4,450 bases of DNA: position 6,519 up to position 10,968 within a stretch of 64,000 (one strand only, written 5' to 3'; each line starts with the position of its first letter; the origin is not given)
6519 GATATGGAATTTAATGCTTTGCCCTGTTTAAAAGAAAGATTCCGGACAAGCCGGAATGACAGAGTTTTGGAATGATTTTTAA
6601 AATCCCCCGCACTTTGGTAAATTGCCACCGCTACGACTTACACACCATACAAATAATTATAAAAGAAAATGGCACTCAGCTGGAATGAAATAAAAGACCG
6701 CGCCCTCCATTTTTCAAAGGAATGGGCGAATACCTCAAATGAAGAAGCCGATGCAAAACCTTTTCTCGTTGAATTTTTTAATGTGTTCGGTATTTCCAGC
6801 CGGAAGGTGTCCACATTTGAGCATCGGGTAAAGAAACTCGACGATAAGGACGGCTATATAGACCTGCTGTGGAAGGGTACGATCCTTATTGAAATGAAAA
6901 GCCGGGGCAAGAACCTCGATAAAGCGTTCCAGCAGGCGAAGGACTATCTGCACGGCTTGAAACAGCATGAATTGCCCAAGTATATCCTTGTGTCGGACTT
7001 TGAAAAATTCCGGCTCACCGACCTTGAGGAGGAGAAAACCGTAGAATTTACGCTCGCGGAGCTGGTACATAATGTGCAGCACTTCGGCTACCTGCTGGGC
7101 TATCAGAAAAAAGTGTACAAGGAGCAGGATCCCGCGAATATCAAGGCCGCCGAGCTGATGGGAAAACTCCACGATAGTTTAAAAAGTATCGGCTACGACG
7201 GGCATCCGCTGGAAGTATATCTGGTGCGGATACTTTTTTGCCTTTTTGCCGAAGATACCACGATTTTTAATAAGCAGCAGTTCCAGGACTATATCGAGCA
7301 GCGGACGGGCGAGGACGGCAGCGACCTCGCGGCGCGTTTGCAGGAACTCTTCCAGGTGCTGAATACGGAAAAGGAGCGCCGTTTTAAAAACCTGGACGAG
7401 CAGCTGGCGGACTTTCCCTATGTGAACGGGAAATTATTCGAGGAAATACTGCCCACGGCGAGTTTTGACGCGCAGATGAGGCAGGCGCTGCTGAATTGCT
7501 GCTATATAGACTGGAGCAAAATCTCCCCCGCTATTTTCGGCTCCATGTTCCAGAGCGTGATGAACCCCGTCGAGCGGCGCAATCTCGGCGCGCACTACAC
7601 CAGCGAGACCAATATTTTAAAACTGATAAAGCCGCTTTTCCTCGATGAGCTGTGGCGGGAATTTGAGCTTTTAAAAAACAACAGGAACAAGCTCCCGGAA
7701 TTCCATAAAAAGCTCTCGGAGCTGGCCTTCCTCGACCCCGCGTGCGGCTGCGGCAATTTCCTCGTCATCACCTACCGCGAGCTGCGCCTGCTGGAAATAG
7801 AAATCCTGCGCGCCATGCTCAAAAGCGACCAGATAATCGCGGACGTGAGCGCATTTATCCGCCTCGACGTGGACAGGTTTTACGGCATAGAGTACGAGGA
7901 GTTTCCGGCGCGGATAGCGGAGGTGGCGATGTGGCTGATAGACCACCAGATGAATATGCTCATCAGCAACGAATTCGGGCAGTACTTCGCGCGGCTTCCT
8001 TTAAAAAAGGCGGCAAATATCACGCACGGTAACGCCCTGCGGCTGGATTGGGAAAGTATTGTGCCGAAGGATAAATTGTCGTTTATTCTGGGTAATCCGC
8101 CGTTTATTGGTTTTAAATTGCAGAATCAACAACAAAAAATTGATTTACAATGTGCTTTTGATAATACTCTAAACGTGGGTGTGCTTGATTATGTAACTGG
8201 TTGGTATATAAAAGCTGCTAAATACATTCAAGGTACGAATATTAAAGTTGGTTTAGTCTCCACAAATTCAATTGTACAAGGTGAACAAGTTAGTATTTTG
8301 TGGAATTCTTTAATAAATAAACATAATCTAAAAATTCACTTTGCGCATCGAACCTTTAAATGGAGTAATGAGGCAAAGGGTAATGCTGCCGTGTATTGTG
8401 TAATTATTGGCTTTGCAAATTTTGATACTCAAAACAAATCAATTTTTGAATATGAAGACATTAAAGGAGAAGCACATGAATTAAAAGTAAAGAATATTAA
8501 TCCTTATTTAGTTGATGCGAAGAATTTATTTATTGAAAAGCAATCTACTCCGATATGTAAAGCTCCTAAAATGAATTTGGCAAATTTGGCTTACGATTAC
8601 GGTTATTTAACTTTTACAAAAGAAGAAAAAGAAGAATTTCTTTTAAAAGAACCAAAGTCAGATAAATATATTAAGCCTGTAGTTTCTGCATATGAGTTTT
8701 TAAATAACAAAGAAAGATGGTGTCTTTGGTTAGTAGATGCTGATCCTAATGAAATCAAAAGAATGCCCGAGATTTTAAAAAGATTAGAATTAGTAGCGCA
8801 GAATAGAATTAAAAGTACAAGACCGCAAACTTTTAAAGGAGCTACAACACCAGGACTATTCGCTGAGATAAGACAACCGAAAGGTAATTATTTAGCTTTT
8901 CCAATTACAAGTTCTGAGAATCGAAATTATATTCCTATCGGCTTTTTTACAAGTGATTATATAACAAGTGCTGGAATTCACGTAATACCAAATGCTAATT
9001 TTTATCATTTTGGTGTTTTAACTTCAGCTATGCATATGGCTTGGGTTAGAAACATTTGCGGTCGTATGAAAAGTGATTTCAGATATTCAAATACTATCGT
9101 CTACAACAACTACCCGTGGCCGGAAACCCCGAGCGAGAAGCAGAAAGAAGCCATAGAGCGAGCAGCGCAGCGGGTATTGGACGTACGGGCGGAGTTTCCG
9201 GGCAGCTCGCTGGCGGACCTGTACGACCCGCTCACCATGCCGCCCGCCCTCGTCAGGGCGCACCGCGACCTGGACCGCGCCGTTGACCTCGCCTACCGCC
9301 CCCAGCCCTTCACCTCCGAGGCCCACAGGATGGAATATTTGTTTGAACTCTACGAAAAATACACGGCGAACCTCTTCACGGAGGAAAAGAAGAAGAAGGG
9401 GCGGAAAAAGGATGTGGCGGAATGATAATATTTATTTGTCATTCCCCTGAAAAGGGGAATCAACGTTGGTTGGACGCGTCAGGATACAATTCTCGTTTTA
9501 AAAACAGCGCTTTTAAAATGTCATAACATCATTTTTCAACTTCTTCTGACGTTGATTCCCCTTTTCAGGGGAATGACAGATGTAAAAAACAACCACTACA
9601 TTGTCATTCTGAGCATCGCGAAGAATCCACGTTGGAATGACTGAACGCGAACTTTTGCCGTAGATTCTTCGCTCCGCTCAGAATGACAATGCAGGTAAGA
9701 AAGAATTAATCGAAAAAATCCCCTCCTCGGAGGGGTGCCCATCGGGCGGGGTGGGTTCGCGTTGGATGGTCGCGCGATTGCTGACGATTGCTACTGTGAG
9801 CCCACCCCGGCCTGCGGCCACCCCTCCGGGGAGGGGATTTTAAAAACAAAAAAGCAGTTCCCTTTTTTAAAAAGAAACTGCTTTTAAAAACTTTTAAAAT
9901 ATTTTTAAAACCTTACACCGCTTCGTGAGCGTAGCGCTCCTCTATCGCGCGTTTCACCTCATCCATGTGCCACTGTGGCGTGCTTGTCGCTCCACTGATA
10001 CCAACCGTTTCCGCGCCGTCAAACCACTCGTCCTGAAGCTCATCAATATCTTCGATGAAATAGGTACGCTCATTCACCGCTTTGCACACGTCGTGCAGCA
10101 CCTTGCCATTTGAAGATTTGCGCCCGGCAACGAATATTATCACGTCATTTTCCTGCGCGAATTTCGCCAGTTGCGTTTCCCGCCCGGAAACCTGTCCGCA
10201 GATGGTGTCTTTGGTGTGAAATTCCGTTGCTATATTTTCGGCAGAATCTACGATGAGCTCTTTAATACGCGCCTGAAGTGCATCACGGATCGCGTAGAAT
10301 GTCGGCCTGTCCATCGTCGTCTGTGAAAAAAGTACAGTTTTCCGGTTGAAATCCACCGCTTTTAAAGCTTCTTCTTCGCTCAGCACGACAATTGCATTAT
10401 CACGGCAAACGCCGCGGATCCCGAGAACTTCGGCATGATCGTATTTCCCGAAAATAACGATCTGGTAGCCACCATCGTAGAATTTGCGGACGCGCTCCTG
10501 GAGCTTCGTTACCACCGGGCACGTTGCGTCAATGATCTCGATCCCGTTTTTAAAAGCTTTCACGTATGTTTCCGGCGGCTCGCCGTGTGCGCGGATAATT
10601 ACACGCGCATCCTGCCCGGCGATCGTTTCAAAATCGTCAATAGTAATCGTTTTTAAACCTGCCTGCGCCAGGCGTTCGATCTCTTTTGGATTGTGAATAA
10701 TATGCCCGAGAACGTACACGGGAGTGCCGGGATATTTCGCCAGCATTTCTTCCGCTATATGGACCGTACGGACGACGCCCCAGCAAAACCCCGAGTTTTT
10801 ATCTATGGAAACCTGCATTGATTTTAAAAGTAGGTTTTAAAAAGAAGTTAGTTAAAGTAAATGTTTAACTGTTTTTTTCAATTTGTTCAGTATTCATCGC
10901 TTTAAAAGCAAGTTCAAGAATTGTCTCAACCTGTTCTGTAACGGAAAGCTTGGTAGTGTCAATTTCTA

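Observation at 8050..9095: Compositional mosaic inside the MmeI-family RM gene: AT-rich C-terminal methyltransferase/TRD segment embedded between GC-rich flanks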

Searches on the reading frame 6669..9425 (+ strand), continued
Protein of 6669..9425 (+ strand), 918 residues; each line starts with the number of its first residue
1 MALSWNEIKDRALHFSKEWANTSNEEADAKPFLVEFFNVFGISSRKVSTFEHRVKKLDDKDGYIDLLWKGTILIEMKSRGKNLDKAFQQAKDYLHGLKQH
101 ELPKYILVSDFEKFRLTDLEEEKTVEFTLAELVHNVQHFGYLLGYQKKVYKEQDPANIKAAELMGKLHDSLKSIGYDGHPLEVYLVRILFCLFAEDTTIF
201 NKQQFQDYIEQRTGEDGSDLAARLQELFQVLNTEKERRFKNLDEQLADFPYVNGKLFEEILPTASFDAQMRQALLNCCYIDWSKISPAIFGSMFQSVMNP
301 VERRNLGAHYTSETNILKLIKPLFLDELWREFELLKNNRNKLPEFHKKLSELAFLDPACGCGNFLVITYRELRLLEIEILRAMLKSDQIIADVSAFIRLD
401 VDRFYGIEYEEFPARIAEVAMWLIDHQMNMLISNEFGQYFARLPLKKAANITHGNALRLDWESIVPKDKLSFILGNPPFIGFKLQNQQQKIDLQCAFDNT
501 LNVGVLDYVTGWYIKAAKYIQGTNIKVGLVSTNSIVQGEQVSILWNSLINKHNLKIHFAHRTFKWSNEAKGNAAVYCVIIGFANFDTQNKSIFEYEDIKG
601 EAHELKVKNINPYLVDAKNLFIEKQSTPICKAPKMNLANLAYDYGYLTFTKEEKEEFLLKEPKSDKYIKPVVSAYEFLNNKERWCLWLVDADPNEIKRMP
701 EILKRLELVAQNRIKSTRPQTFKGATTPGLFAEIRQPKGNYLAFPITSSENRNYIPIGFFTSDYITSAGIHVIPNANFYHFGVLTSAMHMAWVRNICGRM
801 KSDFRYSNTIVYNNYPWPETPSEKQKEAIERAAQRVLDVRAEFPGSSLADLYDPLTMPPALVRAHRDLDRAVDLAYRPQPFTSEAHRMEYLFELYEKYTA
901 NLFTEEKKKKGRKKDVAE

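Call 18: find_related_loci(query=window:6669-9425:+, collection=genome_contigs, flank=6000)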
Query window:6669-9425:+ (918 aa) in genome_contigs; peptide patterns used: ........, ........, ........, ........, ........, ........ (x = any residue, [..] = any of these).
599 stretches matched a pattern (row limit reached: there are more); 509 encode a relative of the query (tblastn E <= 1e-3); the best 80 are kept; 80 distinct loci.
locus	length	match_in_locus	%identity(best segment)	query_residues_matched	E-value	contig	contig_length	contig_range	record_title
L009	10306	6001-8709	77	1-904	0e+0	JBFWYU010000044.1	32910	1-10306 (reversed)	MAG: Bacteroidia bacterium isolate CA_2019_TPBS_171 NODE_7005_length_32910_cov_5.310222_TPBS, whole genome shotgun seque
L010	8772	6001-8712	75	1-904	0e+0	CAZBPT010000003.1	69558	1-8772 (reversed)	MAG TPA_asm: uncultured Bacteroidales bacterium isolate SRP294416_co1_786 genome assembly, contig: NODE_468_length_69558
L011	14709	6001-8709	75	1-904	0e+0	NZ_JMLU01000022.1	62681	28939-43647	Flavobacterium sasangense DSM 21067 BP92DRAFT_scaffold00017.17_C, whole genome shotgun sequence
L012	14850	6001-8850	72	1-904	0e+0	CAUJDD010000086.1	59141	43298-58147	MAG: Bacteroidota bacterium isolate KLAP122 genome assembly, contig: KLAP122_828805, whole genome shotgun sequence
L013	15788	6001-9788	75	1-914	0e+0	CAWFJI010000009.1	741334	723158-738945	MAG: uncultured Flavobacteriaceae bacterium isolate MFD04716.bin.1.388 genome assembly, contig: contig_2094, whole genom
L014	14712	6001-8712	73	1-904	0e+0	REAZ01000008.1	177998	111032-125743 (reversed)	MAG: Cytophagales bacterium isolate PH2015_01D_39_27 PH2015_01D_scaffold_9, whole genome shotgun sequence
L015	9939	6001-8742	75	1-913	0e+0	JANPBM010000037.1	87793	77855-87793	MAG: Acidobacteriota bacterium isolate VAR_78_metabat_75 VAR_78_k141_1031729, whole genome shotgun sequence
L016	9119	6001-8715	74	1-904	0e+0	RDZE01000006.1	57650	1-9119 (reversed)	MAG: Cytophagales bacterium isolate PH2015_06S_38_90 PH2015_06S_scaffold_1296, whole genome shotgun sequence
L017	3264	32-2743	74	1-904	0e+0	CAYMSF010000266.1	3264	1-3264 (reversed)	MAG TPA_asm: uncultured Victivallaceae bacterium isolate SRP272421_co3_131 genome assembly, contig: NODE_118732_length_3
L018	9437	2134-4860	74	1-910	0e+0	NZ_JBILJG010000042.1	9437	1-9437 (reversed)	MAG: Flavobacterium sp. isolate ME2017-06-13_3300043469_group7_bin191 Rohwer_bin904_scaffold_5057_c1, whole genome shotg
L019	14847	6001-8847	72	1-903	0e+0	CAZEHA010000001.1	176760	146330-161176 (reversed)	MAG TPA_asm: uncultured Bacteroidales bacterium isolate SRP241326_co3_331 genome assembly, contig: NODE_107_length_17676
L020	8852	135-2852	74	1-904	0e+0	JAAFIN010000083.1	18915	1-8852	MAG: Cytophagales bacterium isolate bin16.concoct.ball.085 WN_Cytophagales_8_scaffold_83, whole genome shotgun sequence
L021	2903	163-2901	74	1-907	0e+0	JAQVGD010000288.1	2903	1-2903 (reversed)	MAG: Lutibacter sp. isolate STE_174 NODE_124601_length_2903_cov_1.337536_Sandtown_E, whole genome shotgun sequence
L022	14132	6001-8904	69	1-915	0e+0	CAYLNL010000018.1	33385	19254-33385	MAG TPA_asm: uncultured Flavobacteriaceae bacterium isolate SRP199154_co1_13 genome assembly, contig: NODE_290_length_33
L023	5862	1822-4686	71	1-904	0e+0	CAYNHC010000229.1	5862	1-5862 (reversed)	MAG TPA_asm: uncultured Paludibacter sp. isolate SRP192927_co1_94 genome assembly, contig: NODE_38288_length_5862_cov_6.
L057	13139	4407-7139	70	2-913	0e+0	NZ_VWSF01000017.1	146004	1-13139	Adhaeribacter rhizoryzae strain DK36 contig17, whole genome shotgun sequence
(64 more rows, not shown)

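Call 60: find_related_loci(query=window:6669-9425:+, collection=viral_contigs, flank=5000)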
Query window:6669-9425:+ (918 aa) in viral_contigs; peptide patterns used: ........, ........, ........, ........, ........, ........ (x = any residue, [..] = any of these).
33 stretches matched a pattern; 11 encode a relative of the query (tblastn E <= 1e-3); 11 distinct loci.
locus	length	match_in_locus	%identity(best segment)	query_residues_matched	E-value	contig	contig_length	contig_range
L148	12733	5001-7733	75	1-904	0e+0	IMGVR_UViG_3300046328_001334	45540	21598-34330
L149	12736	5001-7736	70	1-912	0e+0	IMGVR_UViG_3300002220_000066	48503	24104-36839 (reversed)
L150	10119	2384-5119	70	1-912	0e+0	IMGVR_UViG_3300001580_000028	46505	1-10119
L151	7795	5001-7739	67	1-914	0e+0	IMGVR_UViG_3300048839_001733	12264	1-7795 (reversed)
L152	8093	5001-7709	62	1-903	0e+0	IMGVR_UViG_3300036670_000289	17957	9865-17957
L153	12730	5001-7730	60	1-911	0e+0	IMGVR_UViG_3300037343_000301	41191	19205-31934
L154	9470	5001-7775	53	1-914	0e+0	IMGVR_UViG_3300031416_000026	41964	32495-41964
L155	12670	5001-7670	52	2-901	0e+0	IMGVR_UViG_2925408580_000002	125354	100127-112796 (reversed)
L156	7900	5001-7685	56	1-897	0e+0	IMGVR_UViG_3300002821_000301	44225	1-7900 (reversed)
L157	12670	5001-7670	52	2-901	0e+0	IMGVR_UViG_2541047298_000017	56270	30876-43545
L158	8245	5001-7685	53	1-897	0e+0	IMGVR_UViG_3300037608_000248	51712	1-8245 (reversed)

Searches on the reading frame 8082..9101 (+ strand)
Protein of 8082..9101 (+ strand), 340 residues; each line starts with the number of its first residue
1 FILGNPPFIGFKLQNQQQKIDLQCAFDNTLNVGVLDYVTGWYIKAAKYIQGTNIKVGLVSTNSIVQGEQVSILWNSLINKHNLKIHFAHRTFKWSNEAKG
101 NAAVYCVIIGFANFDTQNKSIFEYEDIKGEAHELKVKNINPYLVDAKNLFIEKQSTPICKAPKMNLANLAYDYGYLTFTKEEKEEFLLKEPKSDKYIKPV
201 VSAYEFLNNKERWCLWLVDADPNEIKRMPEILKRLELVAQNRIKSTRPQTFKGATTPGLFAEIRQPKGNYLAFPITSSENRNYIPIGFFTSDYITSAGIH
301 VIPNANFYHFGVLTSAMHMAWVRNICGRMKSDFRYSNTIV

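Call 17: find_homologous_proteins(query=window:8082-9101:+, max_evalue=1e-30)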
Query seq(340 aa) (340 aa): 3794 proteins with E <= 1e-30 among 4772 candidates; the best 120 are listed.
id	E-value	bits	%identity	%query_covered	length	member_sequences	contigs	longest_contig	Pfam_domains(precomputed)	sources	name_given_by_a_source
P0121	9.7e-157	539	77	88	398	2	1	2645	PF20466.4,PF20467.4,PF20473.5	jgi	jgi:hypothetical protein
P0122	4.0e-150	517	66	100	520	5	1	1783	PF07669.18,PF20466.4,PF20467.4,PF20473.5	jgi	jgi:hypothetical protein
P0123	1.4e-148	512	66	100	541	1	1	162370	PF07669.18,PF20466.4,PF20467.4,PF20473.5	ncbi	-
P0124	4.9e-148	511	65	100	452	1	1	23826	PF20466.4,PF20467.4,PF20473.5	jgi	-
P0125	7.2e-146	503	66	100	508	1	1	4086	PF20466.4,PF20467.4,PF20473.5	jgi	jgi:hypothetical protein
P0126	8.3e-146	503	63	100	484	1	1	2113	PF07669.18,PF20466.4,PF20467.4,PF20473.5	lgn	-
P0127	1.2e-145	503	63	100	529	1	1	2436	PF07669.18,PF20466.4,PF20467.4,PF20473.5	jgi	jgi:hypothetical protein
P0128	1.5e-145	502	64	100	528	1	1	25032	PF07669.18,PF20466.4,PF20467.4,PF20473.5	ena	-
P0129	4.4e-145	501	63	100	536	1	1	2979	PF07669.18,PF20466.4,PF20467.4,PF20473.5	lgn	-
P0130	5.7e-145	501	64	100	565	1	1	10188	PF07669.18,PF20466.4,PF20467.4,PF20473.5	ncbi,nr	ncbi:MAG: class I SAM-dependent DNA methyltransferase, partial [Bacteroidia bacterium]|nr:class I SA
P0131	1.5e-144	499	63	100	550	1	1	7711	PF07669.18,PF20466.4,PF20467.4,PF20473.5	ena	-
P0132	2.2e-144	499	64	100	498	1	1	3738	PF07669.18,PF20466.4,PF20467.4,PF20473.5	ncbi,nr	ncbi:MAG: class I SAM-dependent DNA methyltransferase, partial [Candidatus Aminicenantes bacterium]|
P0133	3.4e-144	498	64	100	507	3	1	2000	PF07669.18,PF20466.4,PF20467.4,PF20473.5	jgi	jgi:hypothetical protein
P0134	3.9e-144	498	64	100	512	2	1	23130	PF07669.18,PF20466.4,PF20467.4,PF20473.5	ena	-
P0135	1.3e-143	496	66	96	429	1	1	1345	PF20466.4,PF20467.4,PF20473.5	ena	-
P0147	8.1e-140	484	65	96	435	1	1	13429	PF20466.4,PF20467.4,PF20473.5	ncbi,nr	ncbi:MAG: class I SAM-dependent DNA methyltransferase [Bacteroidales bacterium]|nr:class I SAM-depen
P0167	4.5e-134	465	63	96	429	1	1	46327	PF20466.4,PF20467.4,PF20473.5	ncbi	-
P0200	3.7e-129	449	60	96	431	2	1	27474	PF20466.4,PF20467.4,PF20473.5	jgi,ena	jgi:hypothetical protein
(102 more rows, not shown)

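Call 40: find_encoding_contigs(protein=P0167, flank=8000, max_places=2)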
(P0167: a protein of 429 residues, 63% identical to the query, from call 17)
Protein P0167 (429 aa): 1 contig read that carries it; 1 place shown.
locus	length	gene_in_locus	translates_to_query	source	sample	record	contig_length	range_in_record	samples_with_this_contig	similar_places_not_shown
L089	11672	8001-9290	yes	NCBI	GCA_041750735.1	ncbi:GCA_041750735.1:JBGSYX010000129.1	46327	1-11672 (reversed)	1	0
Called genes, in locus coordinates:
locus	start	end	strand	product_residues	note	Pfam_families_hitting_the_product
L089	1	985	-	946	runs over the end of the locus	PF07494:Reg_prop (faint), PF07495:Y_Y_Y (weak)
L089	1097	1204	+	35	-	-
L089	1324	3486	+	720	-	PF00933:Glyco_hydro_3, PF01915:Glyco_hydro_3_C, PF14310:Fn3-like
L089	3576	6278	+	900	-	PF22494:choice_anch_I (faint), PF04185:Phosphoesterase (weak)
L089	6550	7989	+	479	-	PF20464:MmeI_N, PF20465:MmeI_hel, PF20473:MmeI_Mtase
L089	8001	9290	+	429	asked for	PF20473:MmeI_Mtase, PF20466:MmeI_TRD, PF20467:MmeI_C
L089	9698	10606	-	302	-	PF13483:Lactamase_B_3, PF12706:Lactamase_B_2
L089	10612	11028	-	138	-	PF03992:ABM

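Call 41: find_encoding_contigs(protein=P0124, flank=8000, max_places=2)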
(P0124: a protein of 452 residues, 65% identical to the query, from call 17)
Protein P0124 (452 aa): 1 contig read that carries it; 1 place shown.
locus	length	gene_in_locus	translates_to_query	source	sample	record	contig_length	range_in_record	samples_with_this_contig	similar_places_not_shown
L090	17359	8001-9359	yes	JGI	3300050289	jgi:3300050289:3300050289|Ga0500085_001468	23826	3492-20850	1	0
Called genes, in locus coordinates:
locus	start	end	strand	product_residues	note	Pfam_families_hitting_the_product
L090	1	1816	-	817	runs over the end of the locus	PF02129:Peptidase_S15 (faint), PF00326:Peptidase_S9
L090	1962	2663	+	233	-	-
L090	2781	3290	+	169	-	PF08922:DUF1905, PF13376:OmdA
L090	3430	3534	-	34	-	-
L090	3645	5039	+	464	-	PF10396:TrmE_N, PF12631:MnmE_helical, PF00071:Ras (weak), PF00350:Dynamin_N (faint), PF01926:MMR_HSR1, PF02421:FeoB_N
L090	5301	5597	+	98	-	PF01381:HTH_3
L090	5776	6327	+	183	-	PF00210:Ferritin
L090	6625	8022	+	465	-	PF20464:MmeI_N, PF20465:MmeI_hel, PF20473:MmeI_Mtase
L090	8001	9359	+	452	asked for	PF20473:MmeI_Mtase, PF20466:MmeI_TRD, PF20467:MmeI_C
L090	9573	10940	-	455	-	PF02661:Fic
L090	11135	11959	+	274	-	PF02498:Bro-N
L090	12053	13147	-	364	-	PF00561:Abhydrolase_1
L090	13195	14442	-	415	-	PF07995:GSDH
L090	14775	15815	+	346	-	PF01112:Asparaginase_2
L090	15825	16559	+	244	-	PF03932:CutC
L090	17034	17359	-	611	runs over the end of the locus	PF12771:SusD-like_2, PF12741:SusD-like, PF12771:SusD-like_2, PF12741:SusD-like (weak)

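Call 44: find_encoding_contigs(protein=P0200, flank=8000, max_places=3)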
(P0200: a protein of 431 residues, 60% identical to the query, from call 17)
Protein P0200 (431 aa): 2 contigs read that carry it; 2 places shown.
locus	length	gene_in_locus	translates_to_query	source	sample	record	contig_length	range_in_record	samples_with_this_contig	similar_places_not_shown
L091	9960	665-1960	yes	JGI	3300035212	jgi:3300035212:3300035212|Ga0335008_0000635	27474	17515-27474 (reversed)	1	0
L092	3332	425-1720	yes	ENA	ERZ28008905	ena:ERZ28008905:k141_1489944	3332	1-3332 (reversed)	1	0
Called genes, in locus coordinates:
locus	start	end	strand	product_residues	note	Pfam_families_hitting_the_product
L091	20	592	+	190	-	PF20473:MmeI_Mtase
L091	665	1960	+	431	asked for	PF20473:MmeI_Mtase, PF20466:MmeI_TRD, PF20467:MmeI_C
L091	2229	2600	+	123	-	PF02537:CRCB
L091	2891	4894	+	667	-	PF18962:Por_Secre_tail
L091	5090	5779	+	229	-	PF00127:Copper-bind (weak), PF18962:Por_Secre_tail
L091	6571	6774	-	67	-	-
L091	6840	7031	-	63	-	-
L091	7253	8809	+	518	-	-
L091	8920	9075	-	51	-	-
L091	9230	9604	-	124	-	PF20009:GEVED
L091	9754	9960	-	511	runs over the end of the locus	-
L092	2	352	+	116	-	?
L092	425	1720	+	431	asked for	PF20473:MmeI_Mtase, PF20466:MmeI_TRD, PF20467:MmeI_C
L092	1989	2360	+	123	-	PF02537:CRCB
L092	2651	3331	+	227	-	?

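Call 45: find_encoding_contigs(protein=P0147, flank=8000, max_places=3)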
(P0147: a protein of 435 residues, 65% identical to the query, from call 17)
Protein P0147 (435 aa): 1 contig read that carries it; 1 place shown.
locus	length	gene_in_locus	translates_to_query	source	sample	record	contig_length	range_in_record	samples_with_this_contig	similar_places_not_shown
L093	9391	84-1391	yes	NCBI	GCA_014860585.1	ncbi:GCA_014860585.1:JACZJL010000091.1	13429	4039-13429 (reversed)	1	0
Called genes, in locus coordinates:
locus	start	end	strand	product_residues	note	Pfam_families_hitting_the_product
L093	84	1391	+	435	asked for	PF20473:MmeI_Mtase, PF20466:MmeI_TRD, PF20467:MmeI_C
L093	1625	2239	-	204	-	PF00581:Rhodanese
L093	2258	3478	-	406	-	PF04143:Sulf_transp, PF00581:Rhodanese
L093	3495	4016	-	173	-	PF04143:Sulf_transp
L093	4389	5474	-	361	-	PF00581:Rhodanese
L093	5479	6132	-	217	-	PF01292:Ni_hydr_CYTB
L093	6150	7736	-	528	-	PF14537:Cytochrom_c3_2 (faint), PF14522:Cytochrome_C7 (faint), PF11783:Cytochrome_cB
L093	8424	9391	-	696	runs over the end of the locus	PF00930:DPPIV_N (faint), PF26549:Tricorn_N, PF07676:PD40 (faint), PF25174:Beta-prop_THOC3 (faint), PF26550:Tricorn_2nd, PF00756:Esterase (weak), PF20434:BD-FAE (weak), PF00326:Peptidase_S9, +1 more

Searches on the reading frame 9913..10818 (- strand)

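Call 30: search_protein_families(library=pfam, proteins=[window:9913-10818:-], max_evalue=0.001)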
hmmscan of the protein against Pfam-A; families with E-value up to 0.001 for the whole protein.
window:9913-10818:- (301 aa): 1 family
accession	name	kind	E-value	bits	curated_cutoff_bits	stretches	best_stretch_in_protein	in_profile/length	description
PF02401.23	LYTB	-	2.3e-84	283.3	24.5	1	4-292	2-266/267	LytB protein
